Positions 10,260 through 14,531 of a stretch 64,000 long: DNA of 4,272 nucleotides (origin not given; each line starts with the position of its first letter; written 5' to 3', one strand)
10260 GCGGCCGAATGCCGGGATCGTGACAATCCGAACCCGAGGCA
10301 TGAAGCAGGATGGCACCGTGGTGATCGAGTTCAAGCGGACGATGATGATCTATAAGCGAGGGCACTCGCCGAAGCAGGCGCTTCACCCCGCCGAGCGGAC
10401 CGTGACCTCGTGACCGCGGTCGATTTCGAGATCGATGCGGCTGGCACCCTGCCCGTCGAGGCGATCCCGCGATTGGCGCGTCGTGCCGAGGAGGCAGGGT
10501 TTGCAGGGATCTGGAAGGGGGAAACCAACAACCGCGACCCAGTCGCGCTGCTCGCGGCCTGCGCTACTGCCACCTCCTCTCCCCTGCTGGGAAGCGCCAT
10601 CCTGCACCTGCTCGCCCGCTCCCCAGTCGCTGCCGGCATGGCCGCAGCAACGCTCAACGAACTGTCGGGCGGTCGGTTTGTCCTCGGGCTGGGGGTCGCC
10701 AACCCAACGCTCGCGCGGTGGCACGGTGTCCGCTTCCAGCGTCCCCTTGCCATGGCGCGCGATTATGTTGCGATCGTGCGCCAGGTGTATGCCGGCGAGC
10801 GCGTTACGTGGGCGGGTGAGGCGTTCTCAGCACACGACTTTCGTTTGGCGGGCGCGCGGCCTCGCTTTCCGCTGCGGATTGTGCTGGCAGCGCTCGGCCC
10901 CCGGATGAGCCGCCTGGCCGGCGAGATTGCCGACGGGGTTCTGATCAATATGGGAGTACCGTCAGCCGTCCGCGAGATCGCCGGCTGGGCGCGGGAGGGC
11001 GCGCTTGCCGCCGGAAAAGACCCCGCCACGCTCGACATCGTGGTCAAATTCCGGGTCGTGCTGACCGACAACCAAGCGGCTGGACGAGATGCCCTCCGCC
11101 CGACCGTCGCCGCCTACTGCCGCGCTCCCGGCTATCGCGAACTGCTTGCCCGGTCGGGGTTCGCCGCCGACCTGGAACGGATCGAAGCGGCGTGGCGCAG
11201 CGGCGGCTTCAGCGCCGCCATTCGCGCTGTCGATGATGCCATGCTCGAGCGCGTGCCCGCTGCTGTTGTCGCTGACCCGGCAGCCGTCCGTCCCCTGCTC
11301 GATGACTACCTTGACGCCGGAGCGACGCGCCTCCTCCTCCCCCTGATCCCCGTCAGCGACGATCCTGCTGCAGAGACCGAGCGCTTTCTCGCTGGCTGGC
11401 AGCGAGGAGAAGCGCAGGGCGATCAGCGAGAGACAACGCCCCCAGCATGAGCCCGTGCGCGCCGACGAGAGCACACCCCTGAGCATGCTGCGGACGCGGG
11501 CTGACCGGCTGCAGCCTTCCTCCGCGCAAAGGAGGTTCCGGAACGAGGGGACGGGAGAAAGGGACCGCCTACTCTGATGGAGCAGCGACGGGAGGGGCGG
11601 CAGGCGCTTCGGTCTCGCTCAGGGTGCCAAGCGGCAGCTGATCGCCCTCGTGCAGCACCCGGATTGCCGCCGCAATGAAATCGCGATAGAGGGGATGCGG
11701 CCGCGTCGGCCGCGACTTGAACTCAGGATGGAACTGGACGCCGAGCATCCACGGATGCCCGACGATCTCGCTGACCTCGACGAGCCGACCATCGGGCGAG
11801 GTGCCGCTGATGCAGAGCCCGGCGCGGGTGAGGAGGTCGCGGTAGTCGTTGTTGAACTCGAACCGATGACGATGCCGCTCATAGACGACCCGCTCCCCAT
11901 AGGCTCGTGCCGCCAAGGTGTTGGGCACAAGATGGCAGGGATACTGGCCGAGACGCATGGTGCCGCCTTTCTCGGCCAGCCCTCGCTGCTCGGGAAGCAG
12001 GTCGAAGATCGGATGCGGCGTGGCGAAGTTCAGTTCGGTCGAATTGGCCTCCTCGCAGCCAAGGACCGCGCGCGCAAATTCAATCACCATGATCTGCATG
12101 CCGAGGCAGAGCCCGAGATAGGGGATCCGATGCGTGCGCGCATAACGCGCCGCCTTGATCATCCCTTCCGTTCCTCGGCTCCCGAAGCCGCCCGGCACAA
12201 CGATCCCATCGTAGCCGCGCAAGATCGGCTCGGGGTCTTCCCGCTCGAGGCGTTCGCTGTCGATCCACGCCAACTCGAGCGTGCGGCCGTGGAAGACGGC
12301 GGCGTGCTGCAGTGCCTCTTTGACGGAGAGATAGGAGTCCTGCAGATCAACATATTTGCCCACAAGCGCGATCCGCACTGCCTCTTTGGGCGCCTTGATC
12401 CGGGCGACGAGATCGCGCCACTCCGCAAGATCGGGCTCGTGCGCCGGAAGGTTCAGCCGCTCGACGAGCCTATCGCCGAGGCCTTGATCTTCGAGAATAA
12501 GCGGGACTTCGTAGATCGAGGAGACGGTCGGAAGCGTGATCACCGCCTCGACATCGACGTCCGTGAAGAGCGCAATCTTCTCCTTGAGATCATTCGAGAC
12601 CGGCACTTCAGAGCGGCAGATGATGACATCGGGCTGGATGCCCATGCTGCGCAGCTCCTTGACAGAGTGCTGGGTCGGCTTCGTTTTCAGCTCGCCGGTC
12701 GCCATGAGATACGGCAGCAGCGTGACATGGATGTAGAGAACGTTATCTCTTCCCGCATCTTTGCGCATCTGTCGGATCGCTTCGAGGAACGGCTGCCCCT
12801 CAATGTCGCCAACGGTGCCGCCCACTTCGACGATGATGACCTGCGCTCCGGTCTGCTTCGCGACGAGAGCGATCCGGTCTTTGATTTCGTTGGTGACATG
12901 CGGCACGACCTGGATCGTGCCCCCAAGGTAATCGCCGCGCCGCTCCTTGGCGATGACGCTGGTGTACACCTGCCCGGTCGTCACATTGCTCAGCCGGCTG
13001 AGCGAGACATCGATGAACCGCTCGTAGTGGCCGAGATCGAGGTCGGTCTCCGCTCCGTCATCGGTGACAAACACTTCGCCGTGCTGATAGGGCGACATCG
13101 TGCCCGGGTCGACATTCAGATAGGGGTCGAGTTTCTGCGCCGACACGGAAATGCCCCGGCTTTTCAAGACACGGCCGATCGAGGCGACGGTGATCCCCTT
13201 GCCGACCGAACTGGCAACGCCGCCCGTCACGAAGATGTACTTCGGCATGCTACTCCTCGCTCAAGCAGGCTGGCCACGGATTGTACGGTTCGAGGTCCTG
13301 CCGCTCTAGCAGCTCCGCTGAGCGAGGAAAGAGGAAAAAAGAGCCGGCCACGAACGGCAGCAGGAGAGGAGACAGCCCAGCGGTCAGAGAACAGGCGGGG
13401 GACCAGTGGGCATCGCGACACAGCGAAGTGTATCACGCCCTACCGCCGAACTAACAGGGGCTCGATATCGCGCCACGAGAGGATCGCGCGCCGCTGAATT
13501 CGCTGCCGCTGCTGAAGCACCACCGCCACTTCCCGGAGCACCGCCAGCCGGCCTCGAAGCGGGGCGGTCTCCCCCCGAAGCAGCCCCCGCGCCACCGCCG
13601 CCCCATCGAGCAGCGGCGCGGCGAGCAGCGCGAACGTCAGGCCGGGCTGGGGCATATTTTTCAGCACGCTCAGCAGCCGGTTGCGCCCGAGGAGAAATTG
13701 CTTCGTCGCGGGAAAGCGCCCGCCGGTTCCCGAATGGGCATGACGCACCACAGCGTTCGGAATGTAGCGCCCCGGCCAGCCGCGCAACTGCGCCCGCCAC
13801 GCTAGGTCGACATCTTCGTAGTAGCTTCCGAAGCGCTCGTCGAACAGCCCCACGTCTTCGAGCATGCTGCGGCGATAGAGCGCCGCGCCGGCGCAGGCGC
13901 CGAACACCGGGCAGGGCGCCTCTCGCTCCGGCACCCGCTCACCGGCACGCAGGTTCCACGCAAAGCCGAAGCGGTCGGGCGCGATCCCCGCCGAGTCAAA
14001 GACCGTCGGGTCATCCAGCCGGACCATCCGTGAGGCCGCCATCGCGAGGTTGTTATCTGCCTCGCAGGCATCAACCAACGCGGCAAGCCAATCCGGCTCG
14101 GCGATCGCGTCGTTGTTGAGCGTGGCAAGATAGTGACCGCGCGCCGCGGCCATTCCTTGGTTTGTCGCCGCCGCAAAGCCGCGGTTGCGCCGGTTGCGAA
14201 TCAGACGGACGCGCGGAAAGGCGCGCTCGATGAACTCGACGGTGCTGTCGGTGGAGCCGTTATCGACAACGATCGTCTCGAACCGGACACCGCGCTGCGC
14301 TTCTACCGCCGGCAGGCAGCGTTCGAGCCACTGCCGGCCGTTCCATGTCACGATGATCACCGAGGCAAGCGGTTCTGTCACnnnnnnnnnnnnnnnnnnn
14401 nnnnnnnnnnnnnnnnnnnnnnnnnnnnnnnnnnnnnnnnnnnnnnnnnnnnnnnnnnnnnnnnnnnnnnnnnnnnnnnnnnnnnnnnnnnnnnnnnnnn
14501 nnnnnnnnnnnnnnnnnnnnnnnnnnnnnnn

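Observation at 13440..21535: Translationally coupled operon: GT2 glycosyltransferase, three GT-C-like polytopic membrane proteins and an embedded LLM/F420-type oxidoreductase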

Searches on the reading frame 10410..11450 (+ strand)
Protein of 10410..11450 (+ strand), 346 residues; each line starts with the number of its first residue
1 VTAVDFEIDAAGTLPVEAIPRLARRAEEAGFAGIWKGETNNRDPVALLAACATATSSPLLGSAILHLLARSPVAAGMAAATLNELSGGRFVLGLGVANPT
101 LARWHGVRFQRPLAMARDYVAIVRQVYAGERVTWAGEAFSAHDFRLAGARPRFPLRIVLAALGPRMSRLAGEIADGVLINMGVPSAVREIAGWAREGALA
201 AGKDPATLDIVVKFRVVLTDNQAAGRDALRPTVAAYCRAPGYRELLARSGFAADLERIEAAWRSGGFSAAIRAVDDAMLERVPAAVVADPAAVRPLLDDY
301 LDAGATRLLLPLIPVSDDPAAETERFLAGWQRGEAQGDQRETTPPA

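Call 14: search_protein_families(library=pfam, proteins=[window:10410-11450:+], max_evalue=0.01)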
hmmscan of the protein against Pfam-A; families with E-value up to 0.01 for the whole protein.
window:10410-11450:+ (346 aa): 1 family
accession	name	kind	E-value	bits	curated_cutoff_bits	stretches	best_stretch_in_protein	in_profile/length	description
PF00296.26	Bac_luciferase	-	1.5e-60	205.7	27.9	1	14-306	20-313/314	Luciferase-like monooxygenase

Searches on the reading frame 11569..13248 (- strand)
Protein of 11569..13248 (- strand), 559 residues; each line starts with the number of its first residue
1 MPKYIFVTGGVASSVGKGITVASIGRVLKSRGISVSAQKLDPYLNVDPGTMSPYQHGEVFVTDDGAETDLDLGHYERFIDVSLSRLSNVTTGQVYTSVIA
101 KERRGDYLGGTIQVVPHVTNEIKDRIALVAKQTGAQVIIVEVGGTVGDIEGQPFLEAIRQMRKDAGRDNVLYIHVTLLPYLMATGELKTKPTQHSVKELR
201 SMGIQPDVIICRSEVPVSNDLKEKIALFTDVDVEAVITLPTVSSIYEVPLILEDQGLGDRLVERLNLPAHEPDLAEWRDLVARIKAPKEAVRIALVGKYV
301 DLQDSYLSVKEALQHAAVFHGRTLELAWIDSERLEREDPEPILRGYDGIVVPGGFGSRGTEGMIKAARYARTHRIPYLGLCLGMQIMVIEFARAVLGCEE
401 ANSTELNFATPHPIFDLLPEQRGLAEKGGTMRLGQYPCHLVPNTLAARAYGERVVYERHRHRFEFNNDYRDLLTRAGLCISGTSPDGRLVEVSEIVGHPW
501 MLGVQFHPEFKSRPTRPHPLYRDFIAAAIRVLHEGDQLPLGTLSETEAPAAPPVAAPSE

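Call 14: search_protein_families(library=pfam, proteins=[window:11569-13248:-], max_evalue=0.01)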
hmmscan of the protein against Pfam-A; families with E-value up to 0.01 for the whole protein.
window:11569-13248:- (559 aa): 3 families
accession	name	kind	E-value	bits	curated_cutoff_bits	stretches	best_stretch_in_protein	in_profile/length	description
PF06418.20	CTP_synth_N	-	4.1e-128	426.8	26.1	1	3-267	1-265/265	CTP synthase N-terminus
PF00117.34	GATase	-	9.5e-39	133.5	22.8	1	302-526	2-189/190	Glutamine amidotransferase class-I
PF07722.19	Peptidase_C26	-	3.5e-07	30.7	20.5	1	368-509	99-219/219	Peptidase C26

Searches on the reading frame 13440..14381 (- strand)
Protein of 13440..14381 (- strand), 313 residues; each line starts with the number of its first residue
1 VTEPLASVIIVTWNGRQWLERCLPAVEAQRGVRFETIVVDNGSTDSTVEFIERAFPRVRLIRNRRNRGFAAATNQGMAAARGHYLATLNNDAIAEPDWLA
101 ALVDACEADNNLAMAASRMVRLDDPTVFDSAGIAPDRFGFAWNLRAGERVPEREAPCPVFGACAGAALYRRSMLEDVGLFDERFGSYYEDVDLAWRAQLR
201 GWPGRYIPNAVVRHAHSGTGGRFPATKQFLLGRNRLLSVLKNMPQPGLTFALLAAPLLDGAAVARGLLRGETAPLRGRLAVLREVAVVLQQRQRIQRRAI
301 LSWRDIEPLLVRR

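Call 8: search_protein_families(library=pfam, proteins=[window:13440-14381:-], max_evalue=1)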
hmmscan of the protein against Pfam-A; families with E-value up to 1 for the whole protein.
window:13440-14381:- (313 aa): 7 families
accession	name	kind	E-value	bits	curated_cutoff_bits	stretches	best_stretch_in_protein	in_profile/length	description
PF00535.33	Glycos_transf_2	-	1.8e-34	119.5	23.3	1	7-177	1-167/168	Glycosyl transferase family 2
PF13641.12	Glyco_tranf_2_3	-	4.6e-18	66.5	27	1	6-217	3-214/230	Glycosyltransferase like family 2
PF10111.15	Glyco_tranf_2_2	-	4.5e-09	36.6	27.3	2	14-104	10-104/276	Glycosyltransferase like family 2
PF13632.12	Glyco_trans_2_3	-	8.1e-07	29.5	27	1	156-219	69-128/198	Glycosyl transferase family group 2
PF12804.13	NTP_transf_3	-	1.5e-05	25.7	27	1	11-129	19-134/160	MobA-like NTP transferase domain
PF13704.12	Glyco_tranf_2_4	-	0.001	20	27.5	1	35-105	21-80/98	Glycosyl transferase family 2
PF07632.16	Sde182_NH-like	-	0.055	13.4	26.8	1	7-103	117-221/268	Cellulose-binding Sde182, nucleoside hydrolase-like domain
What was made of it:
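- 13440..14381 (-): GT2 glycosyltransferase, 313 aa, GTG start. Soluble GT-A-type Leloir enzyme and last gene of the operon. PF00535 at E 1.8e-34 (call 8).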

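Call 9: search_protein_families(library=ncbifam, proteins=[window:13440-14381:-], max_evalue=1)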
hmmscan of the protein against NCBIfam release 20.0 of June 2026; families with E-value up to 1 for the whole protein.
window:13440-14381:- (313 aa): 27 families (the best 25 are shown)
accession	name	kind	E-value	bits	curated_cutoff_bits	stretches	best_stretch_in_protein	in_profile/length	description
TIGR03965.1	mycofact_glyco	equivalog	2.5e-30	105.8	280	1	6-227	76-293/467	mycofactocin biosynthesis glycosyltransferase MftF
NF041875.1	EPS_EpsD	equivalog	1.2e-21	77.4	370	1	7-216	2-208/325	exopolysaccharide biosynthesis glycosyltransferase EpsD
TIGR03937.1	PgaC_IcaA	equivalog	1.3e-19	70.5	422.3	2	4-113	45-157/407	poly-beta-1,6-N-acetyl-D-glucosamine synthase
NF007482.0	PRK10073.1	equivalog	8.6e-18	64.4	423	1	4-110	6-114/334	glycosyltransferase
TIGR04283.1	glyco_like_mftF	equivalog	1.9e-16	60.4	182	1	7-114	2-105/221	TIGR04283 family arsenosugar biosynthesis glycosyltransferase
NF047683.1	TeichurnBiosyTuaG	equivalog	9.5e-13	48.4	400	1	2-103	4-108/252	teichuronic acid biosynthesis protein TuaG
NF038302.1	EPS_HpsE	equivalog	5.3e-12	45.3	300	1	7-117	4-122/307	hormogonium polysaccharide biosynthesis glycosyltransferase HpsE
NF053739.1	GlytfEpsEBac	equivalog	1.5e-11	43.8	450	1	4-125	1-126/265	glycosyltransferase EpsE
NF041394.1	GtaseAglG_Halo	equivalog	2.3e-11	43.5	440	1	7-185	4-179/304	glucosyl-dolichyl phosphate glucuronosyltransferase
NF007453.0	PRK10018.1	equivalog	3.6e-10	40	382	1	3-103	5-108/280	colanic acid biosynthesis glycosyltransferase WcaA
TIGR04017.1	WcaA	equivalog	8e-10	38.8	495.75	1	3-104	4-108/279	colanic acid biosynthesis glycosyltransferase WcaA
NF050113.1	gal_furan_GlfT1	equivalog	1.8e-08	34.1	330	1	8-196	3-188/290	galactofuranosyltransferase GlfT1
TIGR04009.1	wcaE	equivalog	3.4e-08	33.1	369.2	1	19-114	19-114/248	colanic acid biosynthesis glycosyltransferase WcaE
NF038299.1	EPS_HpsN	equivalog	6.3e-07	28.7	425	1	5-223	2-229/317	hormogonium polysaccharide biosynthesis glycosyltransferase HpsN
TIGR03469.1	HpnB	hypoth_equivalog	6.5e-07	28.7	379.25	1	7-190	47-239/386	hopene-associated glycosyltransferase HpnB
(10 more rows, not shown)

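Call 57: search_solved_structures(query=window:13440-14381:-, max_evalue=0.001)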
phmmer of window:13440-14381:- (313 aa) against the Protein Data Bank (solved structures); distinct sequences matched with E-value up to 0.001: 28.
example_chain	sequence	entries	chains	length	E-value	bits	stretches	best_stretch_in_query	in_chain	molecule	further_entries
2z87_A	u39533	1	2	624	7.3e-22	81.4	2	4-116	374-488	Chondroitin synthase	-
2z86_A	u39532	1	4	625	7.4e-22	81.4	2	4-116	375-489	Chondroitin synthase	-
6p61_A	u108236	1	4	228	2.6e-12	50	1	4-124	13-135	Glycosyltransferase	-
9omm_A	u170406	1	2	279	5.6e-10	42.4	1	7-104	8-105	Glycosyltransferase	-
9omh_A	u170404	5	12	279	5.6e-10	42.4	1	7-104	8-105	Glycosyltransferase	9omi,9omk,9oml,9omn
9omj_A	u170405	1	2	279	6.1e-10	42.3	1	7-104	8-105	Glycosyltransferase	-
8uhv_A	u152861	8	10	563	7.5e-09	38.7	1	3-217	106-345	Glycosyl transferase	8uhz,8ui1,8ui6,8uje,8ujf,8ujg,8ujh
5hea_A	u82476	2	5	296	7.6e-09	38.7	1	5-106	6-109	Putative glycosyltransferase (GalT1)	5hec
5mlz_A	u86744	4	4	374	6.2e-08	35.6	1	6-118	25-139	Dolichol monophosphate mannose synthase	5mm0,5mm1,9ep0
3bcv_A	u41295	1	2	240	7.7e-08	35.3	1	4-103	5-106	Putative glycosyltransferase protein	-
9jma_A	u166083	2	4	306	9.3e-06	28.5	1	5-106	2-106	GalNAc(5)-diNAcBac-PP-undecaprenol beta-1,3-glucosyltransferase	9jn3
1h7l_A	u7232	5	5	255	4.4e-05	26.3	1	4-192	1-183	SPORE COAT POLYSACCHARIDE BIOSYNTHESIS PROTEIN SPSA | PROTEIN (SPORE COAT POLYSACCHARIDE BIOSYNTHESIS PROTEIN SPSA)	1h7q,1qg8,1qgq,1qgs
8vh7_A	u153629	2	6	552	4.6e-05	26.2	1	3-106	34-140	Heparosan synthase B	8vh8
8viw_A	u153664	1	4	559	4.7e-05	26.2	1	3-106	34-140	Heparosan synthase B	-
22ao_A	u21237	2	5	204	6e-05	25.9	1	3-107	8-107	GmaR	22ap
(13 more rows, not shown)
